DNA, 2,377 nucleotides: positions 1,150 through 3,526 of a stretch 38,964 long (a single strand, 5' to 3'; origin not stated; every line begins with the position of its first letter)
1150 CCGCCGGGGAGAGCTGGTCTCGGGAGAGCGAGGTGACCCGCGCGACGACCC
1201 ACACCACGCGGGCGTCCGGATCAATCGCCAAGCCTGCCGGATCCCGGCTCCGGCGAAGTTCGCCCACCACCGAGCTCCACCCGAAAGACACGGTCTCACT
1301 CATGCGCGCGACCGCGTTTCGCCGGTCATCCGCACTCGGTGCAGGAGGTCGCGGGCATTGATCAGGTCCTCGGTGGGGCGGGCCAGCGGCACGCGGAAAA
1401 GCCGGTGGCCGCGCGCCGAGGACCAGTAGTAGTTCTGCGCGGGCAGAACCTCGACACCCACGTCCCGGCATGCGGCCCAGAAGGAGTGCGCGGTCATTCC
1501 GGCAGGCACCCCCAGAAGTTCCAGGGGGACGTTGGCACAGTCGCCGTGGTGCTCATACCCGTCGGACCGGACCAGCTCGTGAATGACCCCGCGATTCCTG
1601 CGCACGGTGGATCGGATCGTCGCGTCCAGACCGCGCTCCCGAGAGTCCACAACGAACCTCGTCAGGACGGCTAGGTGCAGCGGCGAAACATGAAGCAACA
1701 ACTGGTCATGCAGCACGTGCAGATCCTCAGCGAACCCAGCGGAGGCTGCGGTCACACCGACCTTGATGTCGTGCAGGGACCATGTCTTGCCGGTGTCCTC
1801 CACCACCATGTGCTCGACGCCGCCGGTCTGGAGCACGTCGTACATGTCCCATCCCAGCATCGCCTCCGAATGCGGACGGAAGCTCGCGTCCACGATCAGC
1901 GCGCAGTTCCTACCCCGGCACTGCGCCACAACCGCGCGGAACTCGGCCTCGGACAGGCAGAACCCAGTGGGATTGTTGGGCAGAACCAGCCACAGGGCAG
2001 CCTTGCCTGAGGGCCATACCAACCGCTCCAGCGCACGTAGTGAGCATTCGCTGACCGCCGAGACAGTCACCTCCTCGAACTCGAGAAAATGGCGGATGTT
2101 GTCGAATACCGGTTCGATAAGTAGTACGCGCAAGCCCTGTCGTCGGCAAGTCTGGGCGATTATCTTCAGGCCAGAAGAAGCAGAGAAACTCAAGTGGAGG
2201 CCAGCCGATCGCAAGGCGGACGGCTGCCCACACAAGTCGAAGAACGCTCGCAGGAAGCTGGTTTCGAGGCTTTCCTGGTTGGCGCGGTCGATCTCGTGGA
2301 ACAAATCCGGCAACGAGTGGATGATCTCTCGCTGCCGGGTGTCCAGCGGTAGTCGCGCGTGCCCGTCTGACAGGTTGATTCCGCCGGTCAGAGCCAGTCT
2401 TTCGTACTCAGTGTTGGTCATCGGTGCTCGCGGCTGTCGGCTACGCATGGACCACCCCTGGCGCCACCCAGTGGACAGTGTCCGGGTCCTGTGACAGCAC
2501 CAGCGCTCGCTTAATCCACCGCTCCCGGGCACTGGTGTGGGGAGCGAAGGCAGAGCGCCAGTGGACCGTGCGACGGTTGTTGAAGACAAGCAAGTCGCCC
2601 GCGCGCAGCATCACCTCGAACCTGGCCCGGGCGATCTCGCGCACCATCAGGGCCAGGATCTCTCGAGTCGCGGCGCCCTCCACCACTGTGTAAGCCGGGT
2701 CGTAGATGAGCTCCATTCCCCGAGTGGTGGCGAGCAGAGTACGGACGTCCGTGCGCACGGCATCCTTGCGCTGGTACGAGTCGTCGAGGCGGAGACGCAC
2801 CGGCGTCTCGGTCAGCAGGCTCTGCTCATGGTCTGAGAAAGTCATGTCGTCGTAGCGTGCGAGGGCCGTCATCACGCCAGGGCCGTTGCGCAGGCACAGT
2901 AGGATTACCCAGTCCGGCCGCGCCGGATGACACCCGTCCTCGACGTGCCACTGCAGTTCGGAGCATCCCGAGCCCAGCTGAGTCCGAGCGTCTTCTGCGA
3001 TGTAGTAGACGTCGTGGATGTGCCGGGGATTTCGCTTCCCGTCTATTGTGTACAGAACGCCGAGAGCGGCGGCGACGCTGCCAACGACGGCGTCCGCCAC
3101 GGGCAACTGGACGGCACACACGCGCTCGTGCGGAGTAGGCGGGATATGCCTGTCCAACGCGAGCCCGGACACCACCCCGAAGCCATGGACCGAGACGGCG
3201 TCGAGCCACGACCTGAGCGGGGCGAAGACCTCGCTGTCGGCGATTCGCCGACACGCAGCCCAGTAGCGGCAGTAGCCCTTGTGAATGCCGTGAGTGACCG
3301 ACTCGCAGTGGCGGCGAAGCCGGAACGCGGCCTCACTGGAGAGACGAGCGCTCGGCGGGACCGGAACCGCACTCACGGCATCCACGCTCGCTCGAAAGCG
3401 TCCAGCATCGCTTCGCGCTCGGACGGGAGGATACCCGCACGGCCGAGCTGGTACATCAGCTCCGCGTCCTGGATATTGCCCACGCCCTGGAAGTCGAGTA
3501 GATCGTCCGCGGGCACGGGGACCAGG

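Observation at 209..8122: Eight-gene coupled operon (HIT, Gmk-like kinase, LLM, 724-aa orphan, Nudix, VioC-like, aminotransferase fold, Enzyme-I-like) that matches no pathway I know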

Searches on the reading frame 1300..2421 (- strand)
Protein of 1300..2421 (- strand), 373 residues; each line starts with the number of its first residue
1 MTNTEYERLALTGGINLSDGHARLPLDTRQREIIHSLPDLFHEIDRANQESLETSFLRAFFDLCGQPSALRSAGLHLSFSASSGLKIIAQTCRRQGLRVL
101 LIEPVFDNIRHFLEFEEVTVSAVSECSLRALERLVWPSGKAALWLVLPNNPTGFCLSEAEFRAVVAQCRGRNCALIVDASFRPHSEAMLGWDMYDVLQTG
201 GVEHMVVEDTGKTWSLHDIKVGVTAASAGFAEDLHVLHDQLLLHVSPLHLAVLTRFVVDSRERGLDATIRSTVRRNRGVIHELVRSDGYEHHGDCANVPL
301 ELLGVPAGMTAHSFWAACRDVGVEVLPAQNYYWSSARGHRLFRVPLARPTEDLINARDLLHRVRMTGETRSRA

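Call 5: search_protein_families(library=pfam, proteins=[window:1300-2421:-], max_evalue=0.01)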
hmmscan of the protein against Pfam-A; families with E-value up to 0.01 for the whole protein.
window:1300-2421:- (373 aa): 1 family
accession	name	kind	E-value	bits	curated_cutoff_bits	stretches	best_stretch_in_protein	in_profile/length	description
PF00155.27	Aminotran_1_2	-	1.9e-11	44.2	19.7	1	81-351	75-351/361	Aminotransferase class I and II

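Call 6: search_protein_families(library=ncbifam, proteins=[window:1300-2421:-], max_evalue=0.01)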
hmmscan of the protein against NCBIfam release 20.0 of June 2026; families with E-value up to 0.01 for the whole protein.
window:1300-2421:- (373 aa): 30 families (the best 25 are shown)
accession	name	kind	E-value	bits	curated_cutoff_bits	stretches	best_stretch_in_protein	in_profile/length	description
TIGR04462.1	endura_MppP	equivalog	1.9e-39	135.9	450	1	79-359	4-284/289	enduracididine biosynthesis enzyme MppP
NF041364.1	GntC_guanitoxin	equivalog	4.4e-15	55.4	415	1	81-359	69-352/356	guanitoxin biosynthesis PLP-dependent (S)-gamma-hydroxy-L-arginine cyclodehydratase GntC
TIGR01140.1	L_thr_O3P_dcar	equivalog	1.9e-13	50.3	290.55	1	85-236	78-219/331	threonine-phosphate decarboxylase CobD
NF005732.0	PRK07550.1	equivalog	6.4e-10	38.6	366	1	71-241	92-268/389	aminotransferase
TIGR03947.1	viomycin_VioD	equivalog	1.3e-08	34.2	390.9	1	85-280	82-278/359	capreomycidine synthase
NF006967.0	PRK09440.1-5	equivalog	1.3e-08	34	402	1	143-363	188-414/424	valine--pyruvate transaminase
TIGR01141.1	hisC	equivalog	2.6e-08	33.2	276.55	1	78-239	78-237/349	histidinol-phosphate transaminase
NF052290.2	MocR_like_YczR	exception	1.4e-07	30.6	487.4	1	81-362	172-456/458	MocR-like transcription factor YczR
NF004770.0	PRK06108.1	subfamily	1.6e-07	30.5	422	1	79-237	103-269/396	pyridoxal phosphate-dependent aminotransferase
NF006514.0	PRK08960.1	equivalog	3.1e-07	29.5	554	1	81-261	101-284/388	pyridoxal phosphate-dependent aminotransferase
NF005744.0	PRK07568.1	subfamily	4.2e-07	29.1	389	1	80-224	96-247/398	pyridoxal phosphate-dependent aminotransferase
NF005593.0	PRK07324.1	equivalog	8.3e-07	28.4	476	1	128-315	143-323/373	aminotransferase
TIGR04544.1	3metArgNH2trans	equivalog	1.6e-06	27.5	350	1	81-180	84-187/366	beta-methylarginine biosynthesis bifunctional aminotransferase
TIGR03540.1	DapC_direct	equivalog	8.7e-06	24.9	593.25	1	142-358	167-378/383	LL-diaminopimelate aminotransferase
NF006569.0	PRK09082.1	subfamily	2.2e-05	23.7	420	1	129-362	154-385/386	methionine aminotransferase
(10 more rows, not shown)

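Call 12: search_protein_families(library=padloc, proteins=[window:1300-2421:-], max_evalue=0.01)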
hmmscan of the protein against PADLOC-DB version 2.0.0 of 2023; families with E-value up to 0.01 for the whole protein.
window:1300-2421:- (373 aa): 0 families

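Call 46: search_solved_structures(query=window:1300-2421:-, max_evalue=0.001, show_alignments=2)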
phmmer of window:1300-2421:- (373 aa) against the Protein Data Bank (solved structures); distinct sequences matched with E-value up to 0.001: 6.
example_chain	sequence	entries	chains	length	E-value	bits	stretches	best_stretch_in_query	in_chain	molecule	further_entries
7n79_A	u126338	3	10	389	3e-49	171.4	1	4-353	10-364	Aminotran_1_2 domain-containing protein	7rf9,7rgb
6c3a_A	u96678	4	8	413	3.6e-48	167.9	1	4-362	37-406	Uncharacterized protein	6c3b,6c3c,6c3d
5dj1_A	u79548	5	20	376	2.5e-46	161.8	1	4-363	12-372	PLP-Dependent L-Arginine Hydroxylase MppP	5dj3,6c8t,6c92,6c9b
5bk7_A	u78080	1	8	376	1.5e-45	159.2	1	4-363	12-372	PLP-Dependent L-Arginine Hydroxylase MppP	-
1v2d_A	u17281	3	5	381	0.00024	23.6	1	62-363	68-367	Glutamine Aminotransferase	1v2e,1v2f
4m2j_A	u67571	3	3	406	0.00035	23.1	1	82-258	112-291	Aminotransferase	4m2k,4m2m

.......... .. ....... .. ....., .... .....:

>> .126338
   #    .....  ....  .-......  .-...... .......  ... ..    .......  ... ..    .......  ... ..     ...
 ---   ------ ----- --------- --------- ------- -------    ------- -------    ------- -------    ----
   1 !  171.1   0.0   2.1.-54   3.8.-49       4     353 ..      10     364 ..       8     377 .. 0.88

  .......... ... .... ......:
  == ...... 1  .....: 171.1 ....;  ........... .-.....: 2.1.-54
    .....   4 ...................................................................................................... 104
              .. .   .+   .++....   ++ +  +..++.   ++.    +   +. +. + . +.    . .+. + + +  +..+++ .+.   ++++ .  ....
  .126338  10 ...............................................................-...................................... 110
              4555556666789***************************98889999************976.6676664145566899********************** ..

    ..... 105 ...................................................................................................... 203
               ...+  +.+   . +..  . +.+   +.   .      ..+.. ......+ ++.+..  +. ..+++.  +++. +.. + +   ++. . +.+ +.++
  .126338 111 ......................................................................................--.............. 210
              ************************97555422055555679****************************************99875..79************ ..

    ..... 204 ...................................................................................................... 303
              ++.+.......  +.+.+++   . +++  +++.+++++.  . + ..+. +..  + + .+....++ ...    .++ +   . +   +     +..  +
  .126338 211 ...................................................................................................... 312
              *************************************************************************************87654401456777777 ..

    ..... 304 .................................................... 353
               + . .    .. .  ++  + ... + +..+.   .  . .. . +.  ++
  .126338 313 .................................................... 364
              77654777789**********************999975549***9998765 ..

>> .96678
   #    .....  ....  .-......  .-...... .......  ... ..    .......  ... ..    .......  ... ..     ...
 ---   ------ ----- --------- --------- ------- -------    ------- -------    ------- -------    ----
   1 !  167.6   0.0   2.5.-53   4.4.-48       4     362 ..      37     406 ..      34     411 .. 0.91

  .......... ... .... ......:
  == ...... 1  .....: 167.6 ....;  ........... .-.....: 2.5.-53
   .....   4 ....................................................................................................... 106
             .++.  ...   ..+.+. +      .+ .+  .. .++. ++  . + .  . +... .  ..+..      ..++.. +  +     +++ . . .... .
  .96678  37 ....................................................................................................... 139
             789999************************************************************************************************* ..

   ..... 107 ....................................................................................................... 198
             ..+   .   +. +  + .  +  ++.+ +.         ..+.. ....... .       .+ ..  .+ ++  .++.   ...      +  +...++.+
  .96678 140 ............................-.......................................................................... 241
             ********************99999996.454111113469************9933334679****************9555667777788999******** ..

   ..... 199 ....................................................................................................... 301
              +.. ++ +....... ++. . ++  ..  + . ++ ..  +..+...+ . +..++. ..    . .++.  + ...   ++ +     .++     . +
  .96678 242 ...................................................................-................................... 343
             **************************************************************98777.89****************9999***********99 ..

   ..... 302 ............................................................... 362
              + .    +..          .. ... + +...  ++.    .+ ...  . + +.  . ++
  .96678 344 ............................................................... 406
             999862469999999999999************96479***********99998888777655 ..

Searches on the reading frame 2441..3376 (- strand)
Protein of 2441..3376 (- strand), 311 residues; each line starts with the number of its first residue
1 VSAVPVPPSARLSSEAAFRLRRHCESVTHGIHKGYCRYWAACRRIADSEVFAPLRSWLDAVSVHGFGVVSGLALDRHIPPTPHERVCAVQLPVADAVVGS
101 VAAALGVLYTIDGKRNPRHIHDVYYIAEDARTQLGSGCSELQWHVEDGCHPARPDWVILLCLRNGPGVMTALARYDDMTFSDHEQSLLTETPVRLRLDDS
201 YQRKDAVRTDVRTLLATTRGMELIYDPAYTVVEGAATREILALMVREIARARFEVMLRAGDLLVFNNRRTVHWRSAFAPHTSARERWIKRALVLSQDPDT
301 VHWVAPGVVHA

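Call 5: search_protein_families(library=pfam, proteins=[window:2441-3376:-], max_evalue=0.01)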
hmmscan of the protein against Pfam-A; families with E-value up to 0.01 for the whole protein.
window:2441-3376:- (311 aa): 1 family
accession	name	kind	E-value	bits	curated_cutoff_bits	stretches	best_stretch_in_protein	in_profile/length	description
PF02668.22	TauD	-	4.3e-13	50.2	27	1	92-291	46-266/267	Taurine catabolism dioxygenase TauD, TfdA family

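Call 6: search_protein_families(library=ncbifam, proteins=[window:2441-3376:-], max_evalue=0.01)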
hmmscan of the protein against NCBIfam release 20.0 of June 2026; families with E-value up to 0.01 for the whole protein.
window:2441-3376:- (311 aa): 5 families
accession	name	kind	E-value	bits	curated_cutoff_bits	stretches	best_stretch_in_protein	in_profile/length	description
NF041363.1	GntD_guanitoxin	equivalog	3.5e-35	121.8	345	2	63-208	60-210/341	guanitoxin biosynthesis L-enduracididine beta-hydroxylase GntD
TIGR03946.1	viomycin_VioC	equivalog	5.4e-26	91.4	418.6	2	67-206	61-205/333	arginine beta-hydroxylase, Fe(II)/alpha-ketoglutarate-dependent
NF043003.1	ClavSyn_CS1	equivalog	5.2e-20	72.2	450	1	48-296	32-291/312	clavaminate synthase Cs1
NF049936.1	TriMthamethphnDioxTmpA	equivalog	0.00022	20.2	400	1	236-291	297-347/366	2-trimethylaminoethylphosphonate dioxygenase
TIGR02409.1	carnitine_bodg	equivalog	0.00049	19.2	414.75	1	249-288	310-347/366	gamma-butyrobetaine dioxygenase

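Call 12: search_protein_families(library=padloc, proteins=[window:2441-3376:-], max_evalue=0.01)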
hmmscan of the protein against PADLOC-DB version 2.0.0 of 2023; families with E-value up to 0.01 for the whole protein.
window:2441-3376:- (311 aa): 0 families

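Call 45: search_solved_structures(query=window:2441-3376:-, max_evalue=0.001, show_alignments=3)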
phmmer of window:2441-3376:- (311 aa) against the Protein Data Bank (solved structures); distinct sequences matched with E-value up to 0.001: 15.
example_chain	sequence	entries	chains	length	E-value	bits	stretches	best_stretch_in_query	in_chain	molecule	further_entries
6daw_A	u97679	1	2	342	8.4e-25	90.9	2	68-204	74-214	Non-heme iron hydroxylase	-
6f2a_A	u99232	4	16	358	4.1e-19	72.2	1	13-297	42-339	L-lysine 3-hydroxylase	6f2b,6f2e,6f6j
4m23_A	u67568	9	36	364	8.3e-17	64.6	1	62-295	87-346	L-arginine beta-hydroxylase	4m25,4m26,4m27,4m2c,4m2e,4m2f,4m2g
4ne0_A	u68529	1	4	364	1.1e-15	61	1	62-295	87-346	L-arginine beta-hydroxylase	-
6daz_A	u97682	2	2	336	1.5e-15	60.5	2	101-202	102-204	Alpha-ketoglutarate-dependent L-arginine hydroxylase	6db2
6mp9_A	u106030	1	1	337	1.5e-15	60.5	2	101-202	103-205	Alpha-ketoglutarate-dependent L-arginine hydroxylase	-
6dax_A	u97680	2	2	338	1.5e-15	60.4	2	101-202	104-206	Alpha-ketoglutarate-dependent L-arginine hydroxylase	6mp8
2wbo_A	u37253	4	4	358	1.5e-15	60.4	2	101-202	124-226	L-ARGININE BETA-HYDROXYLASE | Alpha-ketoglutarate-dependent L-arginine hydroxylase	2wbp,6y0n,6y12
2wbq_A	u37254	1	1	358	1.6e-15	60.4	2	102-202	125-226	L-ARGININE BETA-HYDROXYLASE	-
6alm_A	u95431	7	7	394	1.9e-15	60.1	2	101-202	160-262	Alpha-ketoglutarate-dependent L-arginine hydroxylase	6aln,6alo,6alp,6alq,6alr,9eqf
2og5_A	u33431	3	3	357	8.2e-15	58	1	65-295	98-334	Putative oxygenase | asparagine oxygenase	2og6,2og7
7yhe_A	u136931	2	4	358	2e-13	53.5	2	101-177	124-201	CmnC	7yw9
7vgl_A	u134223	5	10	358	4.1e-12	49.2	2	223-293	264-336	CmnC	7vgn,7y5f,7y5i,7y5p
1drt_A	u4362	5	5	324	3.2e-11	46.3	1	74-293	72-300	CLAVAMINATE SYNTHASE 1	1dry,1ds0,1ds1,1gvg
6vwq_A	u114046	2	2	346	2e-10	43.6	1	65-296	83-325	Clavaminate synthase 3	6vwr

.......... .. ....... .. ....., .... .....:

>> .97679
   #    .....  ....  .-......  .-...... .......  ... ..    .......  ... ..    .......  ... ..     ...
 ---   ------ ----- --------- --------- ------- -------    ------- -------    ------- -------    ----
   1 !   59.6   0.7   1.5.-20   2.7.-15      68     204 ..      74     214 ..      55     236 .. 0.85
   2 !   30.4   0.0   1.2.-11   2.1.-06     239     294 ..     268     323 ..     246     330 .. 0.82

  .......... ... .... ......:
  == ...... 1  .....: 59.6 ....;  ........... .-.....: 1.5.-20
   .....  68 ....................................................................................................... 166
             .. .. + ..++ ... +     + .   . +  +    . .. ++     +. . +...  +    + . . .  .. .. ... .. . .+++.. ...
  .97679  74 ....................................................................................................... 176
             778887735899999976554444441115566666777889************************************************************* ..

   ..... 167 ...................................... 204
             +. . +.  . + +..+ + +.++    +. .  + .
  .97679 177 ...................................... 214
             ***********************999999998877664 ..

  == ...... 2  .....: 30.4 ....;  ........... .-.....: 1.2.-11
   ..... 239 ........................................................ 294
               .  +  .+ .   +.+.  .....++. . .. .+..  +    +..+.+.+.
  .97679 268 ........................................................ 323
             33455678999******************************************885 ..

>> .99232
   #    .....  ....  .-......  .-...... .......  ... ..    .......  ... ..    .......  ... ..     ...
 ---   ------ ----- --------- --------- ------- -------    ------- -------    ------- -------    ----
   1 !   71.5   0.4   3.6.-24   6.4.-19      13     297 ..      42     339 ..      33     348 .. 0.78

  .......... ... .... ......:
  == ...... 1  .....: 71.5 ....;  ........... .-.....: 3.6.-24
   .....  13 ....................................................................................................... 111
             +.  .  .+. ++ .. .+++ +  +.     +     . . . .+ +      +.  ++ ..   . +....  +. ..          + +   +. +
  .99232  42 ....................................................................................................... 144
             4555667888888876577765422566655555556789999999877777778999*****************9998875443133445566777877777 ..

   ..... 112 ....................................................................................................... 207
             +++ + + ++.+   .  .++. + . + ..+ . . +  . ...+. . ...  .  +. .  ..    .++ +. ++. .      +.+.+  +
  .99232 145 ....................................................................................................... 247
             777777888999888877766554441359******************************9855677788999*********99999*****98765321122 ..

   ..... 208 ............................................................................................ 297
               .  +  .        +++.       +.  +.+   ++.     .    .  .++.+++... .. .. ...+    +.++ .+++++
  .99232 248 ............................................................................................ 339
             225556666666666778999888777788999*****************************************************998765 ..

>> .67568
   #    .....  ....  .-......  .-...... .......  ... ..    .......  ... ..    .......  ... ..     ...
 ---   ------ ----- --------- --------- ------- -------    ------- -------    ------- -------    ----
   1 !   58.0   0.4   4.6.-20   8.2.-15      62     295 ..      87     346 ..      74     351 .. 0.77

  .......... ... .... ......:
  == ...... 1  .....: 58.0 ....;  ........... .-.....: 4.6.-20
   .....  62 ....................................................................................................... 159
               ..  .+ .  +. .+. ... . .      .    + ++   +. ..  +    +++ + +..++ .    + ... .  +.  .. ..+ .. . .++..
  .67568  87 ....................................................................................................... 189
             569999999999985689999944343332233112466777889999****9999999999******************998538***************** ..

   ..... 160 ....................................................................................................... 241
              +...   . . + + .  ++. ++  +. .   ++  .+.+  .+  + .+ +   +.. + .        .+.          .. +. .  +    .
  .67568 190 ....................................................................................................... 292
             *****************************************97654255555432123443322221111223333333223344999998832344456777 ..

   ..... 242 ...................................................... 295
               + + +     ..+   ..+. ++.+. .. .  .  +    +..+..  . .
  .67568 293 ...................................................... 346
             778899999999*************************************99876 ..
